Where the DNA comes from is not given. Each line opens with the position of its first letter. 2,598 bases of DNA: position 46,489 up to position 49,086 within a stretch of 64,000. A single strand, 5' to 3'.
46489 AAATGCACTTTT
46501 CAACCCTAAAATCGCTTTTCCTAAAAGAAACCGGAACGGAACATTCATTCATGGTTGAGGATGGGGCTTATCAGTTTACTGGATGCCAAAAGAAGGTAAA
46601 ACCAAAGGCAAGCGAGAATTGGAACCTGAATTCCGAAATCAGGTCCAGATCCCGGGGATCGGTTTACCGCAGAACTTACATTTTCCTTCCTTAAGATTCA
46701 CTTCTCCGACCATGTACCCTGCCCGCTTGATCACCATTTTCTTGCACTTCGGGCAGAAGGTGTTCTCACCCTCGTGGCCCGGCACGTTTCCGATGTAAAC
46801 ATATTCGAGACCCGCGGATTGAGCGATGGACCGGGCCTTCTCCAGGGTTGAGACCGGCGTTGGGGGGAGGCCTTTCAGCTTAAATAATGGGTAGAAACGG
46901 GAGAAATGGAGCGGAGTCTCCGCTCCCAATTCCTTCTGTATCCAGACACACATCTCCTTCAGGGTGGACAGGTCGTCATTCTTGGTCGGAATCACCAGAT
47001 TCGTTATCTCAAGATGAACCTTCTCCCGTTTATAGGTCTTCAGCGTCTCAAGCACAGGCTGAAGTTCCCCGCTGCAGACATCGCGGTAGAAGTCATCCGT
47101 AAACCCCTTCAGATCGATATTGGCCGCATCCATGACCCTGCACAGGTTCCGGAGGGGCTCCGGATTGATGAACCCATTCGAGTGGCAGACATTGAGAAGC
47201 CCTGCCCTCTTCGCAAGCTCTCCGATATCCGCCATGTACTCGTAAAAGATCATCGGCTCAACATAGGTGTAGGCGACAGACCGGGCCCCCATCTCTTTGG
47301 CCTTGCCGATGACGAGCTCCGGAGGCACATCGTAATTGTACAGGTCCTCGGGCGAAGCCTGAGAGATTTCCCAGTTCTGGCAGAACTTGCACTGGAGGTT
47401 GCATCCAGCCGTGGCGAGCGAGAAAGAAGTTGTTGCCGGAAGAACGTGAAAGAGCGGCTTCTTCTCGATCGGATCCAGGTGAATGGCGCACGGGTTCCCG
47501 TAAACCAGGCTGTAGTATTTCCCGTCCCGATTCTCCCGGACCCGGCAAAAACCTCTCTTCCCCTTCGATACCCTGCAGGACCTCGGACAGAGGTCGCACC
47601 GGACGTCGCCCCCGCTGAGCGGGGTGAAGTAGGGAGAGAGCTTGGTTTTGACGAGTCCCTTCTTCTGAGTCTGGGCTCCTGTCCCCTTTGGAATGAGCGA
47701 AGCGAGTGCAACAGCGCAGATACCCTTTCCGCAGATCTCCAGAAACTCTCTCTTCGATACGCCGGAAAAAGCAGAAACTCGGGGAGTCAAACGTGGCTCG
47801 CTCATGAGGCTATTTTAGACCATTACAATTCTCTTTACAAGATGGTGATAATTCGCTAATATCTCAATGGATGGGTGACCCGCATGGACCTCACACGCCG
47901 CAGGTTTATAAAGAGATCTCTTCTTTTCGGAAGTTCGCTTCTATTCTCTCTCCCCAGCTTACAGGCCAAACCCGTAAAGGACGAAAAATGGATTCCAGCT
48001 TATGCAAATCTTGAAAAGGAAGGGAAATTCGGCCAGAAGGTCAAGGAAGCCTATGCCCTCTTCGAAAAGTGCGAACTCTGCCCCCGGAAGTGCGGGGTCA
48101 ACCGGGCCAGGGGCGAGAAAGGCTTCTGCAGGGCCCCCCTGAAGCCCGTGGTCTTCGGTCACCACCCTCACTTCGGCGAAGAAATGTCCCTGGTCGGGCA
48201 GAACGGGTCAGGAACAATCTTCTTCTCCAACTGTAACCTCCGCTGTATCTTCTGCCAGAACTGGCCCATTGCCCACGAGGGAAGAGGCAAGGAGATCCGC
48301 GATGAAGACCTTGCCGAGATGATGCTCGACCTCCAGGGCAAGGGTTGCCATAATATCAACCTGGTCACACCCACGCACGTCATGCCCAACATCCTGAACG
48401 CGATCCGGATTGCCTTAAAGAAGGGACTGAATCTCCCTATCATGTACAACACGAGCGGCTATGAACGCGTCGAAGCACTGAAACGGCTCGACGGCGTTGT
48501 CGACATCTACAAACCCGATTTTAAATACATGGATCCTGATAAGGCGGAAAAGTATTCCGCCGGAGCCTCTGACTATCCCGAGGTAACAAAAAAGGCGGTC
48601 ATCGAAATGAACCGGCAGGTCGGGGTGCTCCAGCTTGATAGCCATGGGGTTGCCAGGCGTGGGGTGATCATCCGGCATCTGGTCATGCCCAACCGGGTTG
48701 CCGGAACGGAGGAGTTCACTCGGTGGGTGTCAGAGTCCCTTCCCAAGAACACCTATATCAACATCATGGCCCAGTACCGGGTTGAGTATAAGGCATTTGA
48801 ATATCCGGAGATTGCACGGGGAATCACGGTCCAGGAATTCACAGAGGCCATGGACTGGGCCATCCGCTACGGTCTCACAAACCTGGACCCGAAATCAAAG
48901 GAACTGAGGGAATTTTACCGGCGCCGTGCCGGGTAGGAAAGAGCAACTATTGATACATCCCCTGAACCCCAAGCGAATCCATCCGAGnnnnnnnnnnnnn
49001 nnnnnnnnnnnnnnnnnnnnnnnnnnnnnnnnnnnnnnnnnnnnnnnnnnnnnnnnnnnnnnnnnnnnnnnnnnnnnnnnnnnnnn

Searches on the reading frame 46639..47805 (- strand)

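Call 24: search_protein_families(library=pfam, proteins=[window:46639-47805:-], max_evalue=0.00001)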
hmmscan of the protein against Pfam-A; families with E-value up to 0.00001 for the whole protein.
window:46639-47805:- (388 aa): 1 family
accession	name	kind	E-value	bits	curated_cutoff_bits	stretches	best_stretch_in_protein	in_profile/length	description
PF04055.27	Radical_SAM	-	4.2e-18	66.5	29.5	1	132-278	4-157/166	Radical SAM superfamily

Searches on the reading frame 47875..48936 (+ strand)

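Call 24: search_protein_families(library=pfam, proteins=[window:47875-48936:+], max_evalue=0.00001)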
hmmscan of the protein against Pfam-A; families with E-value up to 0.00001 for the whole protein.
window:47875-48936:+ (353 aa): 1 family
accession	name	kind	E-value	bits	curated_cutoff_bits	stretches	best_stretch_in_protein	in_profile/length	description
PF04055.27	Radical_SAM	-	2.8e-12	47.6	29.5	1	115-228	2-121/166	Radical SAM superfamily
